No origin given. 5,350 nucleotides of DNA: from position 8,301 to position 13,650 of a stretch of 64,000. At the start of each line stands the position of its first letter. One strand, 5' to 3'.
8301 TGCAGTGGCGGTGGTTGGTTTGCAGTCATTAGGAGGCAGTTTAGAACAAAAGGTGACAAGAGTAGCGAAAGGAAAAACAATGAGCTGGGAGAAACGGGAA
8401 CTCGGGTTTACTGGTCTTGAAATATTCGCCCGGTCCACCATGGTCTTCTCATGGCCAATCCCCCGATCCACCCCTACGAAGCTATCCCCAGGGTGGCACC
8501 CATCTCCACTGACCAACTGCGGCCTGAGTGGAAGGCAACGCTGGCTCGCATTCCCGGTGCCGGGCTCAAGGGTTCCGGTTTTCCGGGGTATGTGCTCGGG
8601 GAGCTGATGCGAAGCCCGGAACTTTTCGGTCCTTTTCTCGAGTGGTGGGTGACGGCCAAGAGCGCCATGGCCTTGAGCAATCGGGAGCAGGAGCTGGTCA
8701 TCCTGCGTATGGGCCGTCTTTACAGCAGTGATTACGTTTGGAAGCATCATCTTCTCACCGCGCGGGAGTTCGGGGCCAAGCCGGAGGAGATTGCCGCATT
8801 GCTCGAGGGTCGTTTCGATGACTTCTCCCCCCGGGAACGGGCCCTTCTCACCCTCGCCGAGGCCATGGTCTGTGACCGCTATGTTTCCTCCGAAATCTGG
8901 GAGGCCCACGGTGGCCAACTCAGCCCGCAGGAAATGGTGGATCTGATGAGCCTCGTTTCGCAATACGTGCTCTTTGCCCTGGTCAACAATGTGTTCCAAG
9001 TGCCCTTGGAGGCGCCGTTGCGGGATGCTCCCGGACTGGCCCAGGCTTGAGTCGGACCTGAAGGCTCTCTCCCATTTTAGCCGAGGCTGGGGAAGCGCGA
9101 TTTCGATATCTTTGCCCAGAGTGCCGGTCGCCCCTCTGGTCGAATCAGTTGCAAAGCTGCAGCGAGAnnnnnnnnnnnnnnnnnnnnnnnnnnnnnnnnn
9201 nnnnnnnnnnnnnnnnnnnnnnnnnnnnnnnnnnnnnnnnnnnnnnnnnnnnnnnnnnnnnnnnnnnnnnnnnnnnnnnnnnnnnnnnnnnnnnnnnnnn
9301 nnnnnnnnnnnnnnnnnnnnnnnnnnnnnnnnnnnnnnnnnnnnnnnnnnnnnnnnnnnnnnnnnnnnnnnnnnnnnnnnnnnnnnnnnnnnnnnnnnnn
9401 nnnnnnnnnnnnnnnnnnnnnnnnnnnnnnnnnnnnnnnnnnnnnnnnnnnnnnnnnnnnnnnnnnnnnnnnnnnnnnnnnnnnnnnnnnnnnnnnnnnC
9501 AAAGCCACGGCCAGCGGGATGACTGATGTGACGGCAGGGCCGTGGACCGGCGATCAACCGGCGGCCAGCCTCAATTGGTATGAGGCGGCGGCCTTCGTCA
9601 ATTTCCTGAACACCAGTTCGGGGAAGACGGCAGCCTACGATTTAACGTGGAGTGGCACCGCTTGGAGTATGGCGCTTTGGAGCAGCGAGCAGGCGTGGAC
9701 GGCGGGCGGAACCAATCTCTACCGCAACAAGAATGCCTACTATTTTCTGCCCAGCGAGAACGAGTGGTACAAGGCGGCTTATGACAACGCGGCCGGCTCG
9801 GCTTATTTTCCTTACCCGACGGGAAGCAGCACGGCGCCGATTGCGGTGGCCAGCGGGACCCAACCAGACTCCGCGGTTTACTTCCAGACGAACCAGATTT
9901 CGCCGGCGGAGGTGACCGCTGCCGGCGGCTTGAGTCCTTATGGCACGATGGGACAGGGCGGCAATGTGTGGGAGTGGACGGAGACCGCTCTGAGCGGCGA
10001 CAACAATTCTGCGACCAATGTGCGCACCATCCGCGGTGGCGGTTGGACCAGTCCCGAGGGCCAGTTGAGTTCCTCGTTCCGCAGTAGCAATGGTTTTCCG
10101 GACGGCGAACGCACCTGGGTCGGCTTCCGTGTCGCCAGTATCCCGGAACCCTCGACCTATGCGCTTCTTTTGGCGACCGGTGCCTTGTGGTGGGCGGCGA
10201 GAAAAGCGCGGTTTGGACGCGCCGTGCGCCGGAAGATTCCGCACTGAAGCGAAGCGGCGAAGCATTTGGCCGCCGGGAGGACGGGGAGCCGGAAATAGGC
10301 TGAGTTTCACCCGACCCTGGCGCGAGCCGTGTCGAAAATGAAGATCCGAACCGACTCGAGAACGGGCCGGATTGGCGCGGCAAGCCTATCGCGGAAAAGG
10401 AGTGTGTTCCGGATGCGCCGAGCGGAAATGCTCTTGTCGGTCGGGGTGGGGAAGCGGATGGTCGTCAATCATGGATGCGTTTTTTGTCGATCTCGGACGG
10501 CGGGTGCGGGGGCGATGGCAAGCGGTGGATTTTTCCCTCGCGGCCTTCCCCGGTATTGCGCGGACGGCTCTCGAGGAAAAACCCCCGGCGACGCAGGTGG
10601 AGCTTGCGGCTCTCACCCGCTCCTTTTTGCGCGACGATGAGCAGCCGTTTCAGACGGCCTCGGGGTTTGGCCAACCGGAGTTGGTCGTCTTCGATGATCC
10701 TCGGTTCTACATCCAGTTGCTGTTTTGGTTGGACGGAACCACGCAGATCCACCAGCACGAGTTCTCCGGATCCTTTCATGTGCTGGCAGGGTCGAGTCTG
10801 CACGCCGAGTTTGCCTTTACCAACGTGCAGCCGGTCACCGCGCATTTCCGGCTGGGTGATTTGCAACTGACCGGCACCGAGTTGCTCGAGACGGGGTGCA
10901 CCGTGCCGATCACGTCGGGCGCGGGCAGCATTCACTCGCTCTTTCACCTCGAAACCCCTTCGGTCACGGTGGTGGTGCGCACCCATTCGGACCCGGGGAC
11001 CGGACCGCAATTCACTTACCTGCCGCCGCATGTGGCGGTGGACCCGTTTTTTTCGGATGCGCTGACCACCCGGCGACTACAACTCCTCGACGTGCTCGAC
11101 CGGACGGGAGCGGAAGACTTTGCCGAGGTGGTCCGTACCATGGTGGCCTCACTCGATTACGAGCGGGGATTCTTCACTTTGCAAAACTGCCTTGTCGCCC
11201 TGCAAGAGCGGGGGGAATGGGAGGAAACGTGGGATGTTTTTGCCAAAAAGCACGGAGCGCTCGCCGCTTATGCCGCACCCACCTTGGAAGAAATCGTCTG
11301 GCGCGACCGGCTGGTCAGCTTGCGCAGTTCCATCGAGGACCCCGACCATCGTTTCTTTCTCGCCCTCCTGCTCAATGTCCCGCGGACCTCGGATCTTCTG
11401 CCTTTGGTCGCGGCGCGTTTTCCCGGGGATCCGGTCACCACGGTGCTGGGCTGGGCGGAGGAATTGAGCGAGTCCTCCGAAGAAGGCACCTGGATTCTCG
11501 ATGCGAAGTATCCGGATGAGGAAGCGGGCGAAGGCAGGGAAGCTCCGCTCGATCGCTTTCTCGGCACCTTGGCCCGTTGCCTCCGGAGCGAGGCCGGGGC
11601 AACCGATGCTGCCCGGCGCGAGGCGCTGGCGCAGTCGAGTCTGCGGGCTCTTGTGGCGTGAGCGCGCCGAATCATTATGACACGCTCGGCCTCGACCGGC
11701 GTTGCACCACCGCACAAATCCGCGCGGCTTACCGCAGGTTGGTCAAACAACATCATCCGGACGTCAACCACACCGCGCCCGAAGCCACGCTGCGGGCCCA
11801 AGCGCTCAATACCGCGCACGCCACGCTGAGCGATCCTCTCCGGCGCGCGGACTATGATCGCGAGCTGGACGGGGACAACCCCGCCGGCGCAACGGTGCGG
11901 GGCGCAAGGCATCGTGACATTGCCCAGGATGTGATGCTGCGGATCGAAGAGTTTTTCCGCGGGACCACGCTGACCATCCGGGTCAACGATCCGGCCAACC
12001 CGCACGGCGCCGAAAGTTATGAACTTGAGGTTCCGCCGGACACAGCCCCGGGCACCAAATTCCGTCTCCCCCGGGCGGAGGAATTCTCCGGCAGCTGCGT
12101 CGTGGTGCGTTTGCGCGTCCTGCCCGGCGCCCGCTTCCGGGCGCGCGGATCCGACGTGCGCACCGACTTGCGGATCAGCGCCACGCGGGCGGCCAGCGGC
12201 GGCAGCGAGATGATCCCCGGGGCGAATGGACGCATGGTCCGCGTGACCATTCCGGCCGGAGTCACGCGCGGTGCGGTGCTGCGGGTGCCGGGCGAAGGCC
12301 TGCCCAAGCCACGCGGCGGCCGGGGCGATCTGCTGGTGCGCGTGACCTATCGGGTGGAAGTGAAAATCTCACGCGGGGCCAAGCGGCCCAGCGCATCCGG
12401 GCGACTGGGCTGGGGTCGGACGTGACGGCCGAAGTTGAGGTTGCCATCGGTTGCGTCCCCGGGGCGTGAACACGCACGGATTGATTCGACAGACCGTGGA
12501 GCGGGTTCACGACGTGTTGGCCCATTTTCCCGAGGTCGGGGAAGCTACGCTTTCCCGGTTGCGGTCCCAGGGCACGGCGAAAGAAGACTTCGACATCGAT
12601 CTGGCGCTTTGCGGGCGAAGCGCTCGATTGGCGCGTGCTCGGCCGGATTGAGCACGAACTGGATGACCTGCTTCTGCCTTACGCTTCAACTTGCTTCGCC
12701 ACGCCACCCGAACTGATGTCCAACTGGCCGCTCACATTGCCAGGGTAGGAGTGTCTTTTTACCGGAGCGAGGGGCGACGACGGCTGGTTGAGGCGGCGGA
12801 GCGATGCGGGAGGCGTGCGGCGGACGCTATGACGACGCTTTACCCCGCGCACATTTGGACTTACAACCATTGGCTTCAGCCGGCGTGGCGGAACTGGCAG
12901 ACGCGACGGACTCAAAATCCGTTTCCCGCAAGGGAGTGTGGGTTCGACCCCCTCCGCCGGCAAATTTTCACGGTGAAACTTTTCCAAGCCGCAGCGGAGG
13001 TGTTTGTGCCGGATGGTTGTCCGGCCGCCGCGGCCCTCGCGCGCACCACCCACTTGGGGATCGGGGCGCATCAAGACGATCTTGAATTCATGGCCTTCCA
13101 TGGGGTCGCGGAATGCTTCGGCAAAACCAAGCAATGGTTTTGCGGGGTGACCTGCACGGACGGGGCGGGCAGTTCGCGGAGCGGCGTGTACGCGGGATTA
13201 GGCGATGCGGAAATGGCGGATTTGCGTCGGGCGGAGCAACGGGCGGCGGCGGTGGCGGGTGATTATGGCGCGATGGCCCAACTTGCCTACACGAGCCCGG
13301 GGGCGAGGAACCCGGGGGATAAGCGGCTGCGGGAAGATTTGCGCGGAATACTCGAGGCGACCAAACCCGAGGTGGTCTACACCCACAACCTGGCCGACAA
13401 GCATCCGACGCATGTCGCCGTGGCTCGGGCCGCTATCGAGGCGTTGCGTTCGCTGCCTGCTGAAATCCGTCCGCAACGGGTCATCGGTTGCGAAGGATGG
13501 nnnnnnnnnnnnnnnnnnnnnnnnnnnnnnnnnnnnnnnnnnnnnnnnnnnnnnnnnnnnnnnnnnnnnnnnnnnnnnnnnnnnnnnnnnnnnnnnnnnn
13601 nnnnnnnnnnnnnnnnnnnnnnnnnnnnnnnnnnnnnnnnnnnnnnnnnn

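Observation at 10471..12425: Cupin-like protein of unknown function translationally coupled to a CbpA-type J-protein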

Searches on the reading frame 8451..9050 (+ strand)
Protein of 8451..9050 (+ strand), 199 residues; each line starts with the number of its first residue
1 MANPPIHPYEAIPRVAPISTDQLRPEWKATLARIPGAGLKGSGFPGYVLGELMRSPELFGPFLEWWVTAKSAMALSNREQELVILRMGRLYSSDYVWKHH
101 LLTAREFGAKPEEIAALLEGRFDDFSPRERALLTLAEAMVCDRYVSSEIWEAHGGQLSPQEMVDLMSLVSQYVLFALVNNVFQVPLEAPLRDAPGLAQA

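Call 28: search_protein_families(library=pfam, proteins=[window:8451-9050:+], max_evalue=0.001)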
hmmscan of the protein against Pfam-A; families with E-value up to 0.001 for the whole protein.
window:8451-9050:+ (199 aa): 1 family
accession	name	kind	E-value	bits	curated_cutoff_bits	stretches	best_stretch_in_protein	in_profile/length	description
PF02627.25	CMD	-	2e-10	40.9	23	1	72-137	17-83/84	Carboxymuconolactone decarboxylase family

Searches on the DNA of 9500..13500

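Call 57: search_rna_families(source=window, start=9500, end=13500, threshold=evalue, max_evalue=0.1)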
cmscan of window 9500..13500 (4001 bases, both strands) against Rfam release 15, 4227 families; matches with E-value up to 0.1: 1.
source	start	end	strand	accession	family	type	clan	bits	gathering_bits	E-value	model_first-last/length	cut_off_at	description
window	12879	12962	+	RF00005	tRNA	Gene; tRNA;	CL00001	52.4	29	1.4e-09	1-71/71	no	tRNA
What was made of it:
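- Tried and rejected: Rfam found only tRNA-Leu (call 57).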
